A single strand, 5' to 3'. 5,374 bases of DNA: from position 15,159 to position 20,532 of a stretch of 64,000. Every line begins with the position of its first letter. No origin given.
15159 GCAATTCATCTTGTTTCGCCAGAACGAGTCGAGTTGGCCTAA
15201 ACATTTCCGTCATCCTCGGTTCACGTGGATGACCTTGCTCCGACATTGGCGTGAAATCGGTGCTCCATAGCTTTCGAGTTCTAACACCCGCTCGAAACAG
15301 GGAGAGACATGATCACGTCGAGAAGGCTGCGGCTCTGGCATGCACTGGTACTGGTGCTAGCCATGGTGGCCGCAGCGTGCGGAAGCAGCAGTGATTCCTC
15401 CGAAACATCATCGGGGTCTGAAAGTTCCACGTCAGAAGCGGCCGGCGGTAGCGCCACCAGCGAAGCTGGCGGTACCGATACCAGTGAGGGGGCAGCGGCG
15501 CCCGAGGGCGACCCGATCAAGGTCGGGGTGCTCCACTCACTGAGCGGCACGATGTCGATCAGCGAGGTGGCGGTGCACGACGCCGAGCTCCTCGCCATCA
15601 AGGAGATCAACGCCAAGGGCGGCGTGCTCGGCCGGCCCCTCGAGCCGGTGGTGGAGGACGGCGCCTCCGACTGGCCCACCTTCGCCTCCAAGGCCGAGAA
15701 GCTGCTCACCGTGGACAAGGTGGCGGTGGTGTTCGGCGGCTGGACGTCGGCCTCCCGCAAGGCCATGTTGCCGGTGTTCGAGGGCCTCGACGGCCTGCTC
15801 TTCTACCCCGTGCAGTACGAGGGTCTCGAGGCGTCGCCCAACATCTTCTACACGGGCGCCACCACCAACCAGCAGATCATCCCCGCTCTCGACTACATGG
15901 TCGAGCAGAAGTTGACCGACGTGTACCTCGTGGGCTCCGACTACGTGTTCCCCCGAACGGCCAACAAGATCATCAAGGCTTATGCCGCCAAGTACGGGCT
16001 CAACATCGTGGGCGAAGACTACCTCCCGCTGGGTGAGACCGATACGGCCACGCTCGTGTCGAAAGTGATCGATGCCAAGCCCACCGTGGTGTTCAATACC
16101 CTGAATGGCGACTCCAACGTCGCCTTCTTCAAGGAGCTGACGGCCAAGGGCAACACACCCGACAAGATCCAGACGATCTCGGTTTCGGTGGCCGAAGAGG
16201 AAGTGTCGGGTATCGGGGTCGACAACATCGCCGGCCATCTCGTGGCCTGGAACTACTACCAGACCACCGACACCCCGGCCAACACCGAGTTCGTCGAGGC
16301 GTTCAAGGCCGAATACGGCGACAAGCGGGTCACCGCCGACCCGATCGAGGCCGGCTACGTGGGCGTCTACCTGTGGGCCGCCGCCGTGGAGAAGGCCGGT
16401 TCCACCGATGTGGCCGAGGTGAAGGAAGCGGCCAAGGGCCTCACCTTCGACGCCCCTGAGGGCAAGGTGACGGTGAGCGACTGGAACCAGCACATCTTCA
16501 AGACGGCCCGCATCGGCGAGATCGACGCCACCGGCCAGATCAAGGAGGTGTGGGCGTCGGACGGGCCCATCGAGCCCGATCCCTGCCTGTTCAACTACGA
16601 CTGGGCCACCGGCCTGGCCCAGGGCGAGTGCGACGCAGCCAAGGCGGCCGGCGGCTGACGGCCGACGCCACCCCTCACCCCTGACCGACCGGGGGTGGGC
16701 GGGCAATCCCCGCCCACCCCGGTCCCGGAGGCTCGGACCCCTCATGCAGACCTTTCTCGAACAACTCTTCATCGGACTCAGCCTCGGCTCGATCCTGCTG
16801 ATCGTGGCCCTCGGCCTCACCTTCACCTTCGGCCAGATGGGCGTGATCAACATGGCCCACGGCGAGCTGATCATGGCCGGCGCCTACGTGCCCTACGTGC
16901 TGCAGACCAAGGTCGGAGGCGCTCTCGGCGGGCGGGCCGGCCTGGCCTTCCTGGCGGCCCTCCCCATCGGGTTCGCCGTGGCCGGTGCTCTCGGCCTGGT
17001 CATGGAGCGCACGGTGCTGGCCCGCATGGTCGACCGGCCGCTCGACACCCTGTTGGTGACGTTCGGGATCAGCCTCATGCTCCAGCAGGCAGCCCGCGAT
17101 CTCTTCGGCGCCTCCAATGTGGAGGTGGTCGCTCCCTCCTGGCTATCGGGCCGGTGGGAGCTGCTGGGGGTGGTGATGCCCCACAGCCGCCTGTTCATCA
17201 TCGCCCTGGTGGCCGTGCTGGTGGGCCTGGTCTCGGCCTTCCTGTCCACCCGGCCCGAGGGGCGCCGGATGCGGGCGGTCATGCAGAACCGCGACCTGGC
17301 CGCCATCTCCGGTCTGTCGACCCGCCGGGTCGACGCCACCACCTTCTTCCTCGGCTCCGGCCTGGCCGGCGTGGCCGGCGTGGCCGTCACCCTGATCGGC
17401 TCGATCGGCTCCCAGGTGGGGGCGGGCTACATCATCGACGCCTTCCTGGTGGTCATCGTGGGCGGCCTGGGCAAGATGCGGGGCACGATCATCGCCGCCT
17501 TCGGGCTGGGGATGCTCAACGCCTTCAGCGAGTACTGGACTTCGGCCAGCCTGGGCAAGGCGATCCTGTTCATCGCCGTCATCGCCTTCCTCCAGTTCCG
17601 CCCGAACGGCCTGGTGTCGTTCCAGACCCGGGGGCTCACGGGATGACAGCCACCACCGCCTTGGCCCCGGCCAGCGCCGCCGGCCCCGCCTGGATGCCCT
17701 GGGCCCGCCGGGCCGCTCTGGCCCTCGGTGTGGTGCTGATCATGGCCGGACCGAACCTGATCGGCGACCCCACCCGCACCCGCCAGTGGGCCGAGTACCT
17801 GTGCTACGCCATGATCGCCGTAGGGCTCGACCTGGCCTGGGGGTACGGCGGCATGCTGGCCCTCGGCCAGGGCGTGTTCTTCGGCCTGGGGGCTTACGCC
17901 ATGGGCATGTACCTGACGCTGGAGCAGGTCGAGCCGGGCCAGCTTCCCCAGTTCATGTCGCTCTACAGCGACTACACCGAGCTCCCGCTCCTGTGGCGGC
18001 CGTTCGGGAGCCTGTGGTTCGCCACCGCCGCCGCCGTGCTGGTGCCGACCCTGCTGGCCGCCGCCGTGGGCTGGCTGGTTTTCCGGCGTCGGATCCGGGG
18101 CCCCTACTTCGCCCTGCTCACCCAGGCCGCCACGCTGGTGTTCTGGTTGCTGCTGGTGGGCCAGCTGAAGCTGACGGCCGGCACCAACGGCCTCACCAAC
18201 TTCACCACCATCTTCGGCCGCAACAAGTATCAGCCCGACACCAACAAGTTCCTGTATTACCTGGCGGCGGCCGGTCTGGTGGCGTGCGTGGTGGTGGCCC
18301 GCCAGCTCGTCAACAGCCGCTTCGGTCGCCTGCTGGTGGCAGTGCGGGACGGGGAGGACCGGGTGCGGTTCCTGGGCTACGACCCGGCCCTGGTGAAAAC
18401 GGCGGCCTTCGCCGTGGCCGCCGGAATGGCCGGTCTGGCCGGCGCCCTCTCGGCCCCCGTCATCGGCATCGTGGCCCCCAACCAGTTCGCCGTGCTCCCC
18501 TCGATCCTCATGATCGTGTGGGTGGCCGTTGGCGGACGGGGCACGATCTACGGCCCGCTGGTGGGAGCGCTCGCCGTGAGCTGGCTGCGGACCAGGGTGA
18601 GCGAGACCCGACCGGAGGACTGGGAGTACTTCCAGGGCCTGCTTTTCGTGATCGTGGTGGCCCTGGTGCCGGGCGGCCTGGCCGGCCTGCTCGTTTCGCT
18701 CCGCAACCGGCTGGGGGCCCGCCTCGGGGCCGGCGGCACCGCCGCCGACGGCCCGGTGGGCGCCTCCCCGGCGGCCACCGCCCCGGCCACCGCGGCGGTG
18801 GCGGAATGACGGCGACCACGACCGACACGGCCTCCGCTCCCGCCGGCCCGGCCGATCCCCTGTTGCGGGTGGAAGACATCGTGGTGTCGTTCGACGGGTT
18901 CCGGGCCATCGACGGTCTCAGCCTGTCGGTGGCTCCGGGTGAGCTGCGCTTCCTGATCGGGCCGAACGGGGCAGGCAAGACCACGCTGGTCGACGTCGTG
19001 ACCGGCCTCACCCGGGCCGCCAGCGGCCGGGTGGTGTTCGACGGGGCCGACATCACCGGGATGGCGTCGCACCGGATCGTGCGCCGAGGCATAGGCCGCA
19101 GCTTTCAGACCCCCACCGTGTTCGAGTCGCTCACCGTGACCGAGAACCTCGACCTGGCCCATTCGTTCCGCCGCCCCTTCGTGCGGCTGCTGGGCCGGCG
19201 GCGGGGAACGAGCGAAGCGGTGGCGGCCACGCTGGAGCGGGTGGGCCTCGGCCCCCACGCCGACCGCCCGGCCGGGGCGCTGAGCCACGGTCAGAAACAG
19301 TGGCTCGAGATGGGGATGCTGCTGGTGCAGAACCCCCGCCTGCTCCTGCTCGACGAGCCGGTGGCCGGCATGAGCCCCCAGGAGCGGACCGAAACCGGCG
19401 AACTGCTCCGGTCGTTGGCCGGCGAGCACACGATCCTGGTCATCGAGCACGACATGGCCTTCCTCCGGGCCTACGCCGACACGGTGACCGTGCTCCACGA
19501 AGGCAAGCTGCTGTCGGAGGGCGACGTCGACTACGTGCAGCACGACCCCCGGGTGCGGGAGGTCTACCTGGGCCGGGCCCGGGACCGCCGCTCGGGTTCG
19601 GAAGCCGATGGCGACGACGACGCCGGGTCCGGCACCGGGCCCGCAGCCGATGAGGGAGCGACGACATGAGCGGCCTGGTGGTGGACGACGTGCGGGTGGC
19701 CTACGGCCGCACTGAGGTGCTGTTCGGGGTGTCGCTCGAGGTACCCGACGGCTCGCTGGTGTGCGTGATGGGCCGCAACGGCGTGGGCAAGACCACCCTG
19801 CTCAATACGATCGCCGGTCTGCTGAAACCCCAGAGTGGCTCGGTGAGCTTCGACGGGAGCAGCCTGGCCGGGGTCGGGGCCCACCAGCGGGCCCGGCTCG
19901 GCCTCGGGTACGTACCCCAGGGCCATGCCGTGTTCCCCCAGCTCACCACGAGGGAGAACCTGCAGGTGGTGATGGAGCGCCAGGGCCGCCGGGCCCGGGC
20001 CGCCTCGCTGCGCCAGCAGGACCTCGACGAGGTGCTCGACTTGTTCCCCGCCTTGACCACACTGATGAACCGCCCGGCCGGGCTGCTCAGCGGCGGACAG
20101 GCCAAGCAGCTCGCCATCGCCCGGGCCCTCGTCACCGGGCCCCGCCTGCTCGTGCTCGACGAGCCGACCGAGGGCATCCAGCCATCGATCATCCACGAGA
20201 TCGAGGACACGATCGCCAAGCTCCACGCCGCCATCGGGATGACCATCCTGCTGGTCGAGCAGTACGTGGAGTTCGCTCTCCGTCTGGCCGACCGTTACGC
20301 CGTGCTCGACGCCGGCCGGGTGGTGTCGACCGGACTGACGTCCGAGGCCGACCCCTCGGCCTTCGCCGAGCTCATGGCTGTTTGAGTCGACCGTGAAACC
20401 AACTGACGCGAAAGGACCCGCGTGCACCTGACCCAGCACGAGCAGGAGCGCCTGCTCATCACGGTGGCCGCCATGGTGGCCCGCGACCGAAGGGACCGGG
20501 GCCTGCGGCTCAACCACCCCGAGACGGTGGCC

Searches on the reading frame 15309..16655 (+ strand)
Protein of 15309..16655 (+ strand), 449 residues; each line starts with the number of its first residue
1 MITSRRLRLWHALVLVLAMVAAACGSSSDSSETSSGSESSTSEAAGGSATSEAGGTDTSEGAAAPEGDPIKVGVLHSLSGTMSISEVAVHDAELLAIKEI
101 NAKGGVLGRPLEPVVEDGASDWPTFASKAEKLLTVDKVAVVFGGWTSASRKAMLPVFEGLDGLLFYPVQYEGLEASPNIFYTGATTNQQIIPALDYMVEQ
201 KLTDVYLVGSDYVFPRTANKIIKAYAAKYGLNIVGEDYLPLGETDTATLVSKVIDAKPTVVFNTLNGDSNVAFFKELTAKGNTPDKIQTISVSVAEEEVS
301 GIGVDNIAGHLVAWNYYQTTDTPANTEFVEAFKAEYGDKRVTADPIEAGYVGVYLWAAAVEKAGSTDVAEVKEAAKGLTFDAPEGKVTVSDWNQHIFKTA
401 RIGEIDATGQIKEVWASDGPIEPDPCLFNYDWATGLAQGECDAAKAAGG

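Call 86: search_protein_families(library=pfam, proteins=[window:15309-16655:+], max_evalue=0.0001)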
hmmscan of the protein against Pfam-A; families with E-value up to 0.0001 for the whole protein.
window:15309-16655:+ (449 aa): 3 families
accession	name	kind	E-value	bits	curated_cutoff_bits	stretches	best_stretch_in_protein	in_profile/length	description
PF13433.12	Peripla_BP_5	-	3.2e-148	494.1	27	1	70-425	1-356/363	Periplasmic binding protein domain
PF13458.12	Peripla_BP_6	-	6.8e-84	282.9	31.7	1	69-409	1-342/343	Periplasmic binding protein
PF01094.35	ANF_receptor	-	8.2e-08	32.1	25.4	1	91-379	4-298/353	Receptor family ligand binding region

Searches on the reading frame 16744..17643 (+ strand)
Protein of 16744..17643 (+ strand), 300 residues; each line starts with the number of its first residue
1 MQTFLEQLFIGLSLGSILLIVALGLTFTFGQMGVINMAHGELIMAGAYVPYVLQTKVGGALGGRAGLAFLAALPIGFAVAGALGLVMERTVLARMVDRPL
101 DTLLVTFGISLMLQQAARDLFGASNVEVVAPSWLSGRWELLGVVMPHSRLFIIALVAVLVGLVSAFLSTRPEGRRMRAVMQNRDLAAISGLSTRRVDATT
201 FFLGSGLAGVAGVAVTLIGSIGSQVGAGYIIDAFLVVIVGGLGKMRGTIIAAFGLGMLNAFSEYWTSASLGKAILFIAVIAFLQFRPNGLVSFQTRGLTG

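Call 87: search_protein_families(library=pfam, proteins=[window:16744-17643:+], max_evalue=0.0001)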
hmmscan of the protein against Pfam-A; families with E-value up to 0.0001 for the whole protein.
window:16744-17643:+ (300 aa): 1 family
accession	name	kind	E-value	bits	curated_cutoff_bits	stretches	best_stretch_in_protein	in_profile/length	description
PF02653.21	BPD_transp_2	-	2.6e-37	128.9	26.8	1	9-282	3-268/269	Branched-chain amino acid transport system / permease component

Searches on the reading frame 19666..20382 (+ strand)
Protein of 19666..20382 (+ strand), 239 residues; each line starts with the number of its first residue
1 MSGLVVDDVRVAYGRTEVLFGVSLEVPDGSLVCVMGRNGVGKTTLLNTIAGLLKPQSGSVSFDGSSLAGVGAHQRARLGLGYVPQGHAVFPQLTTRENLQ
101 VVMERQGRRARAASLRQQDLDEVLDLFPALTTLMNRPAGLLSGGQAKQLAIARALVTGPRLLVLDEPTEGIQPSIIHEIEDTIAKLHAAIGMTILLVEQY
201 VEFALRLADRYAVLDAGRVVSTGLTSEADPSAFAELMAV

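Call 87: search_protein_families(library=pfam, proteins=[window:19666-20382:+], max_evalue=0.0001)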
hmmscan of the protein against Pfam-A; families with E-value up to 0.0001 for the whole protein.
window:19666-20382:+ (239 aa): 2 families
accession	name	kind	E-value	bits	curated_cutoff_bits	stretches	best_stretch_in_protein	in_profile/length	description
PF00005.33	ABC_tran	-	6.9e-33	114.6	25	1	21-168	3-136/137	ABC transporter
PF13304.12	AAA_21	-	5.1e-07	30.5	27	0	32-64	2-37/304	AAA domain, putative AbiEii toxin, Type IV TA system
